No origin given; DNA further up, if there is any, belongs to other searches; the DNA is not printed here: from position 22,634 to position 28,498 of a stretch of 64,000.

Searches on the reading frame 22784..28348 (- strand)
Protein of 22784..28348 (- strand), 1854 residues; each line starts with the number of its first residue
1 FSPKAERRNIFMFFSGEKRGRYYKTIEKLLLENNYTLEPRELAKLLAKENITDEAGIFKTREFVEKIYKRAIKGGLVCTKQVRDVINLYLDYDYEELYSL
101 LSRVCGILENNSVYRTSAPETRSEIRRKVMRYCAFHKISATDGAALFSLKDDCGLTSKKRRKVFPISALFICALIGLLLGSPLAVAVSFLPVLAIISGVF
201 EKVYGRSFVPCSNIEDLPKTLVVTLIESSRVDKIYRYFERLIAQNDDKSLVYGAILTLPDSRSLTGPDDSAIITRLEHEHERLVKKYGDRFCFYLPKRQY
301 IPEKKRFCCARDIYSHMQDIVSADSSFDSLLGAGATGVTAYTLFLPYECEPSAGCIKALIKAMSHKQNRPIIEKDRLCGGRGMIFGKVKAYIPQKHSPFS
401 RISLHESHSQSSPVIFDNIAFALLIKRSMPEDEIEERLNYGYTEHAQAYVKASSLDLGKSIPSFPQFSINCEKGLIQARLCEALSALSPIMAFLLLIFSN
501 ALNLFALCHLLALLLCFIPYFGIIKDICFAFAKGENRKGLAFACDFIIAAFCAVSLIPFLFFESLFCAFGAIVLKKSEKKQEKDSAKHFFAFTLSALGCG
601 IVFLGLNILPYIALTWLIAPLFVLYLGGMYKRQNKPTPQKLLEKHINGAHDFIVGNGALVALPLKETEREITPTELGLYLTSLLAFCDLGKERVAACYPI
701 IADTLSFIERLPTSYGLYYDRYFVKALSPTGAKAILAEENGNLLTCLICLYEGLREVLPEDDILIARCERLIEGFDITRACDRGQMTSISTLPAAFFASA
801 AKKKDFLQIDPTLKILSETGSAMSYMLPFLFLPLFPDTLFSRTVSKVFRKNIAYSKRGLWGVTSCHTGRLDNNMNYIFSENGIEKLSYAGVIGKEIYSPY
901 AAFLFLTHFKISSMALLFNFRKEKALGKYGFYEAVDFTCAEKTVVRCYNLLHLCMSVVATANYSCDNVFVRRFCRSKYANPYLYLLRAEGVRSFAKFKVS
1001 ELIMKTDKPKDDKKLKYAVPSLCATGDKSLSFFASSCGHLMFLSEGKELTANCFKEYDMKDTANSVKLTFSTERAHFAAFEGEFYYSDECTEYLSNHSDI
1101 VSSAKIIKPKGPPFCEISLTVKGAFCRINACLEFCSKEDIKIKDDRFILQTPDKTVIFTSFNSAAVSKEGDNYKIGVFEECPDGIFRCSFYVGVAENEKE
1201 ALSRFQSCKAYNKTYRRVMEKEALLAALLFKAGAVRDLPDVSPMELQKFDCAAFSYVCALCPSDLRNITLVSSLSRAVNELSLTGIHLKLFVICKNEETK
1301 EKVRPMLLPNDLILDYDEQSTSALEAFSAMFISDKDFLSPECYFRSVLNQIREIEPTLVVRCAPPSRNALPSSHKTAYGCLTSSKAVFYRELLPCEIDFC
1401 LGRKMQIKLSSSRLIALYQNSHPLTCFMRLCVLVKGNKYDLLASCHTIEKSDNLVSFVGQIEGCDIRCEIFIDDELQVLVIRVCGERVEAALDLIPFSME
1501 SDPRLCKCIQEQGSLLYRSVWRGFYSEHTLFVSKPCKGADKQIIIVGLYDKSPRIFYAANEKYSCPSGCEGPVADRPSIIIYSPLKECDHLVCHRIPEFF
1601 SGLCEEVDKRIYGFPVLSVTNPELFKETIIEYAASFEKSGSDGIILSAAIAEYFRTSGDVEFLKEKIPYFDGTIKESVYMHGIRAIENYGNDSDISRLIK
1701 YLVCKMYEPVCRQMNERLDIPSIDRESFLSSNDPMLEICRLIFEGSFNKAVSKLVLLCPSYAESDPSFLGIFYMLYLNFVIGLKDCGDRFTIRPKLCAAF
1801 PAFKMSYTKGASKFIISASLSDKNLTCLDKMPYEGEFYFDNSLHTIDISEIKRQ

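Call 16: search_protein_families(library=pfam, proteins=[window:22784-28348:-], max_evalue=0.001)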
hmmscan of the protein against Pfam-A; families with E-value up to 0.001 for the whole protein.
window:22784-28348:- (1854 aa): 1 family
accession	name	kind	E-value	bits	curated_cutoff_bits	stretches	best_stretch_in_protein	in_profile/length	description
PF10091.15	Glycoamylase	-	1.5e-07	31.6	27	1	856-972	105-216/221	Putative glucoamylase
